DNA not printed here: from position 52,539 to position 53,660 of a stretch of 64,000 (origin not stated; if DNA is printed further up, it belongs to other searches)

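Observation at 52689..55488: Kbl overlapped by an unknown E-x-x-H protein and followed by an SDR, with amidohydrolase-2 genes on both sides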

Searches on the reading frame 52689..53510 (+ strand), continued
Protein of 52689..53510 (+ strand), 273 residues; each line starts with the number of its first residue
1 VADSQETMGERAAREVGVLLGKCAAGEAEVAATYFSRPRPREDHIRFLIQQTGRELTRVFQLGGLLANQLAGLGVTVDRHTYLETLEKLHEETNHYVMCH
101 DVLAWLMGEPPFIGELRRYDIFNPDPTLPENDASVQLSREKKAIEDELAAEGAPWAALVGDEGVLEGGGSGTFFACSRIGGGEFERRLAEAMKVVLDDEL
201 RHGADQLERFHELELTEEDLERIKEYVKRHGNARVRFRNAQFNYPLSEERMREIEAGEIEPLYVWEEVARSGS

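Call 32: fold_search(model_id=the predicted structure, library=pdb)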
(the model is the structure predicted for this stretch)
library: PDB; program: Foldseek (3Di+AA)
matches with E <= 10: 431; with E <= 0.001: 0
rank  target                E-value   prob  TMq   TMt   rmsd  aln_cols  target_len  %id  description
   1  2gm7_D                6.7e-02  1.00  0.43  0.52   7.3       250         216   15  TenA Homolog/Thi-4 Thiaminase from Pyrobaculum Aerophilum (released 2006-04-18)
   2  9j27                  7.0e-02  0.96  0.37  0.38   7.9       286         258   16  Fe-SaPolF-L-isoleucine copmplex (released 2025-10-08)
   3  4wwj_A                7.9e-02  1.00  0.51  0.54   7.0       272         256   11  UndA, an oxygen-activating, non-heme iron dependent desaturase/decarboxylase (released 2014-12-24)
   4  9j3v_F                8.6e-02  0.85  0.30  0.32  10.9       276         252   17  Fe2+/Fe2+ PolF-L-isoleucine complex (released 2025-10-08)
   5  9prr_C                9.0e-02  0.93  0.35  0.36  10.0       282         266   13  X-ray crystal structure of Streptomyces cacaoi PolF in complex with iron and L-isoleucine (released 2025-10-15)
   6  9j3v_A                9.4e-02  0.93  0.35  0.36   9.7       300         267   14  Fe2+/Fe2+ PolF-L-isoleucine complex (released 2025-10-08)
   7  9prr_B                9.4e-02  0.84  0.30  0.31  10.7       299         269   15  X-ray crystal structure of Streptomyces cacaoi PolF in complex with iron and L-isoleucine (released 2025-10-15)
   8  8w1e_B                9.8e-02  1.00  0.34  0.51  10.9       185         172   14  Crystal Structure of DPS-like protein PA4880 from Pseudomonas aeruginosa (dodecamer) (released 2024-05-29)
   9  4wx0_B                1.0e-01  0.99  0.47  0.49   7.4       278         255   11  UndA complexed with beta-hydroxydodecanoic acid (released 2014-12-24)
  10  1udd_A                1.2e-01  1.00  0.53  0.64   5.4       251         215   12  TenA homologue protein from P.horikoshii OT3 (released 2004-06-01)
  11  9j3v_B                1.3e-01  0.95  0.39  0.39   8.7       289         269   12  Fe2+/Fe2+ PolF-L-isoleucine complex (released 2025-10-08)
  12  9mri_F                1.3e-01  0.75  0.29  0.30  10.4       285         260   15  X-ray crystal structure of Streptomyces cacaoi PolF bound to Zn(II) (released 2025-10-22)
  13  9j3v_D                1.3e-01  0.72  0.28  0.29  10.3       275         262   12  Fe2+/Fe2+ PolF-L-isoleucine complex (released 2025-10-08)
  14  1udd_B                1.3e-01  1.00  0.51  0.62   5.8       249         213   13  TenA homologue protein from P.horikoshii OT3 (released 2004-06-01)
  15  9j29_B                1.3e-01  0.82  0.31  0.32  11.3       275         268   17  Fe/Fe-SzPolF-POIA complex (released 2025-10-08)
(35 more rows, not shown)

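Call 34: search_protein_families(library=pfam, alignment_id=A1, max_evalue=5)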
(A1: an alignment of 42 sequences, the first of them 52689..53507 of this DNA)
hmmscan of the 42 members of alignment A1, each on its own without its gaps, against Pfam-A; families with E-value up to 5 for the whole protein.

A. member 1, window:52689-53507:+ (273 aa): 0 families

B. families by the number of members that match (of 42 scanned): 26 families (the first 25 are shown)
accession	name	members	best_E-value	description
PF04305.20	DUF455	5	0.012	Protein of unknown function (DUF455)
PF08044.16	DUF1707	3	0.034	DUF1707 SHOCT-like domain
PF10057.14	MpsC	2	0.13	Na+-translocating membrane potential-generating system (MpsC)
PF08236.17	SRI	2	0.14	SRI (Set2 Rpb1 interacting) domain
PF02152.23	FolB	1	0.012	Dihydroneopterin aldolase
PF14399.12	BtrH_N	1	0.018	Butirosin biosynthesis protein H, N-terminal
PF24098.1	DUF7380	1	0.038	Domain of unknown function (DUF7380)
PF16061.10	DUF4803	1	0.057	Domain of unknown function (DUF4803)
PF00679.30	EFG_C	1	0.11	Elongation factor G C-terminus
PF24822.1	DUF7712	1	0.11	Family of unknown function (DUF7712)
PF23970.1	DUF7297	1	0.12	Family of unknown function (DUF7297)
PF14711.11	Nitr_red_bet_C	1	0.14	Respiratory nitrate reductase beta C-terminal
PF02702.23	KdpD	1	0.15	Osmosensitive K+ channel His kinase sensor domain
PF24611.2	Spectrin_Anc-1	1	0.18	Nuclear anchorage protein 1, spectrin-like repeat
PF13582.12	Reprolysin_3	1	0.2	Metallo-peptidase family M12B Reprolysin-like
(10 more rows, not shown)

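Call 39: search_protein_representatives(alignment_id=A1)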
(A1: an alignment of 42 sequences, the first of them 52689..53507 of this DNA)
Query: 42 sequences, 260 profile positions. Proteins with E-value up to 0.001 (for the whole library): 512; up to 1e-10: 321; up to 1e-30: 97. The best 150 are listed.
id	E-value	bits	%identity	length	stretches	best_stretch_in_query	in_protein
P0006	3.8e-98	344.5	-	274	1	3-256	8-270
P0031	1.5e-83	296.7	-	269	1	7-254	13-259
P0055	2.4e-83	296.0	-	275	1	3-255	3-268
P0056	1.7e-79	283.3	-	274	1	4-251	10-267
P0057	1.9e-77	276.6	-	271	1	3-242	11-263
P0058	6.6e-74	265.1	-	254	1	3-254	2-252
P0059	1.5e-72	260.6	-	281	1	5-256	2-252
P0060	9.2e-72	258.0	-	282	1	4-255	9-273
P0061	6.3e-70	252.0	-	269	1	1-255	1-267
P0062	2.9e-69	249.8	-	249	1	5-252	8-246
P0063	7.4e-69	248.5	-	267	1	7-255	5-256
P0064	1.0e-66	241.5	-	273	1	6-257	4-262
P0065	6.0e-66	239.0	-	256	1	3-248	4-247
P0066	9.8e-66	238.3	-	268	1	4-250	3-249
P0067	2.0e-65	237.2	-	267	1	9-256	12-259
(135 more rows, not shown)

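Call 44: find_related_loci(query=A3, collection=genome_contigs, flank=10000)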
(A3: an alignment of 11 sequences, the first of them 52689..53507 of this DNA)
Query A3 (273 aa) in genome_contigs; peptide patterns used: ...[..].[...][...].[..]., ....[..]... (x = any residue, [..] = any of these).
182 stretches matched a pattern; 18 encode a relative of the query (tblastn E <= 1e-3); 16 distinct loci.
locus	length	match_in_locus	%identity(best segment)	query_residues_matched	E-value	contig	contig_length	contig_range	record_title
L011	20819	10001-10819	98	1-273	6e-180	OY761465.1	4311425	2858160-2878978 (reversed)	MAG: Candidatus Binatia bacterium isolate d3e24e22-6b5b-4867-8422-75782eed2520 genome assembly, chromosome: 1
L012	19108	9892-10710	96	1-273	3e-177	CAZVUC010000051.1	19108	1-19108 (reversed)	MAG TPA_asm: uncultured Syntrophobacterales bacterium isolate SRP338948_co1_39 genome assembly, contig: k141_497188, who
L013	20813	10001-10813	95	1-271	1e-173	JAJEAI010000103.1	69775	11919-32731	MAG: Candidatus Binatia bacterium isolate jk18x7bins.45 k141_1363515, whole genome shotgun sequence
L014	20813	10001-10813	91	1-271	1e-166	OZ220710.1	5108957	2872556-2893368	MAG: Thermodesulfobacteriota bacterium isolate dce1034a-8f23-488c-aa07-39e6c80a0035 genome assembly, chromosome: 1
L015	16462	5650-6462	90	1-271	9e-166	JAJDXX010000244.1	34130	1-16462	MAG: Candidatus Binatia bacterium isolate jk18x27bins.63 k141_1366812, whole genome shotgun sequence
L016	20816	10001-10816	90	1-272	7e-166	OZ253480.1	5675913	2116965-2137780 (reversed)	MAG: uncultured Candidatus Binatia bacterium isolate 01c1d691-c9b9-4499-9944-1e5a173e9d55 genome assembly, chromosome: 1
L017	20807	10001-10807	91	3-271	1e-164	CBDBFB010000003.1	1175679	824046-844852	MAG: uncultured Candidatus Binatia bacterium isolate 1f458a18-970d-4e2d-a946-a0f588cd1ee1 genome assembly, contig: conti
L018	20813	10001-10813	89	1-271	2e-163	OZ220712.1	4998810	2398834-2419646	MAG: Thermodesulfobacteriota bacterium isolate 564989d4-0a31-48dd-8468-51938819ad86 genome assembly, chromosome: 1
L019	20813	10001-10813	89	1-271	6e-163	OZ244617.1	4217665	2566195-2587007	MAG: uncultured Candidatus Binatia bacterium isolate c6e9418e-c58b-4f86-8f57-4900b675f3d0 genome assembly, chromosome: 1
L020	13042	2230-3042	89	1-271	3e-162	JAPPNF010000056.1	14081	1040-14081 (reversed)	MAG: Deltaproteobacteria bacterium isolate RHO3_bin_65 NODE_6049_length_14081_cov_180.476258, whole genome shotgun seque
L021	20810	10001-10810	89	1-270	9e-162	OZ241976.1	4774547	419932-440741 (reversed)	MAG: uncultured Candidatus Binatia bacterium isolate 2be43a5b-f59f-4a3e-ac31-0248d4889e07 genome assembly, chromosome: 1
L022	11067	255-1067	88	1-271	2e-160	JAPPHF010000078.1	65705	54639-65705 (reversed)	MAG: Deltaproteobacteria bacterium isolate RHO1_bin_74 NODE_987_length_65705_cov_9.083351, whole genome shotgun sequence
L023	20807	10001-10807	87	1-269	7e-160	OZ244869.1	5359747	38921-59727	MAG: uncultured Candidatus Binatia bacterium isolate 4a3a7036-e571-4a1a-a60d-b403d30aaf4e genome assembly, chromosome: 1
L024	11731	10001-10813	66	1-271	1e-112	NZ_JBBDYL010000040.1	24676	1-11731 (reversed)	MAG: Sulfuricaulis sp. isolate LejiaD_57_21 Lejia_D_3277_length_24676_cov_13, whole genome shotgun sequence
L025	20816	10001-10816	96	1-272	1e-174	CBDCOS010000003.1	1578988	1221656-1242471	MAG: uncultured Candidatus Binatia bacterium isolate b8bb52a1-eb1f-432d-8f15-544989f8edd8 genome assembly, contig: conti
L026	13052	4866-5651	54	6-266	4e-83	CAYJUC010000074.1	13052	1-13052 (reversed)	MAG TPA_asm: uncultured bacterium isolate ERP125453_co1_273 genome assembly, contig: NODE_5215_length_13052_cov_10.53750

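Call 48: find_related_loci(query=A4, collection=metagenome_contigs, flank=8000)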
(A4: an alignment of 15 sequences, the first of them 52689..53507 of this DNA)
Query A4 (273 aa) in metagenome_contigs; peptide patterns used: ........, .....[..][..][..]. (x = any residue, [..] = any of these).
600 stretches matched a pattern (row limit reached: there are more); 11 encode a relative of the query (tblastn E <= 1e-3); 11 distinct loci.
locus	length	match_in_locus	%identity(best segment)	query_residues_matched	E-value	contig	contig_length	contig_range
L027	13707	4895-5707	92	1-271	1e-167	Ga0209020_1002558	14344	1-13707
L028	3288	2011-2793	36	4-261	2e-40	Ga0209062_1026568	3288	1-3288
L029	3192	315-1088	37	8-262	2e-36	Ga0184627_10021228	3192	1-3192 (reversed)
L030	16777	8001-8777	32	7-261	2e-33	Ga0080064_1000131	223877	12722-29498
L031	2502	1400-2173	33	7-261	6e-33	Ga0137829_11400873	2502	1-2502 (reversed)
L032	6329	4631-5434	33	1-261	1e-28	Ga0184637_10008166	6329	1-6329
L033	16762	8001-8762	31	8-258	4e-27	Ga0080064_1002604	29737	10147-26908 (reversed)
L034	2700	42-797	28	8-256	9e-26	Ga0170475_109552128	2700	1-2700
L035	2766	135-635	35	79-263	2e-21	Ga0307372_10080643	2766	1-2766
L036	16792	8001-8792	36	1-261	2e-42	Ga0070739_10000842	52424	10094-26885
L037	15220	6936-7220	40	166-263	5e-15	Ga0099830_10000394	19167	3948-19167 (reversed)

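Call 62: search_protein_families(library=pfam, proteins=[P0041, P0043, P0044, P0045, P0046, P0047, P0048, P0049, P0051, P0053], max_evalue=1)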
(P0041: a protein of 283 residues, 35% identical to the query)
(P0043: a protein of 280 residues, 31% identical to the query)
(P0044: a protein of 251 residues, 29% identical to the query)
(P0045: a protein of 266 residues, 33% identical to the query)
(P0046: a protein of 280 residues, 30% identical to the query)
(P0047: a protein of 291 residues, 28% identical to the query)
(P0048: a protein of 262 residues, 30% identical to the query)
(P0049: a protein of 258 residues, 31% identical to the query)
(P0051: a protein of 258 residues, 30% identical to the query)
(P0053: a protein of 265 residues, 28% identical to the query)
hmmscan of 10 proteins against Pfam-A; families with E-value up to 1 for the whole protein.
P0041 (283 aa): 1 family
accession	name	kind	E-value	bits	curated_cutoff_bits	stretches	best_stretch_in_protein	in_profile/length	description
PF22564.2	HAAS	-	0.35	11.7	27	1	70-89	17-36/55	HAAS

P0043 (280 aa): 2 families
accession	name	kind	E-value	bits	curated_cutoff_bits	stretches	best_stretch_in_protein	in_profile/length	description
PF02702.23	KdpD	-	0.15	11.9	26.1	1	152-191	63-102/210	Osmosensitive K+ channel His kinase sensor domain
PF06421.17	LepA_C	-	0.24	12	29.7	1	235-257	50-72/107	GTP-binding protein LepA C-terminus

P0044 (251 aa): 0 families

P0045 (266 aa): 0 families

P0046 (280 aa): 1 family
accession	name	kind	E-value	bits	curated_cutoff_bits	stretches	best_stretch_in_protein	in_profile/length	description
PF24822.1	DUF7712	-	0.11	13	27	1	14-108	23-111/129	Family of unknown function (DUF7712)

P0047 (291 aa): 1 family
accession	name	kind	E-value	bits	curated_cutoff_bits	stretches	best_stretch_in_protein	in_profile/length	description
PF19908.4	DUF6381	-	0.25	11.6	26.6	1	57-92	8-42/62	Family of unknown function (DUF6381)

P0048 (262 aa): 2 families
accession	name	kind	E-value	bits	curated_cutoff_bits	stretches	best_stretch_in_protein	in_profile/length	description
PF04305.20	DUF455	-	0.012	15.6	34.3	1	64-186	81-192/247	Protein of unknown function (DUF455)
PF02192.22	PI3K_p85B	-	0.52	10.5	27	0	39-59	7-27/76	PI3-kinase family, p85-binding domain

P0049 (258 aa): 0 families

P0051 (258 aa): 3 families
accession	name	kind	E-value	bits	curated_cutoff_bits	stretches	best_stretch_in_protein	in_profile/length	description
PF14711.11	Nitr_red_bet_C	-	0.14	12.2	27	0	184-241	20-76/81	Respiratory nitrate reductase beta C-terminal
PF24257.1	DUF7458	-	0.2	12.5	27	1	73-108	8-43/53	Family of unknown function (DUF7458)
PF13013.11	F-box-like_2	-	0.22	12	21.6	1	82-144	17-60/107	F-box-like domain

P0053 (265 aa): 0 families
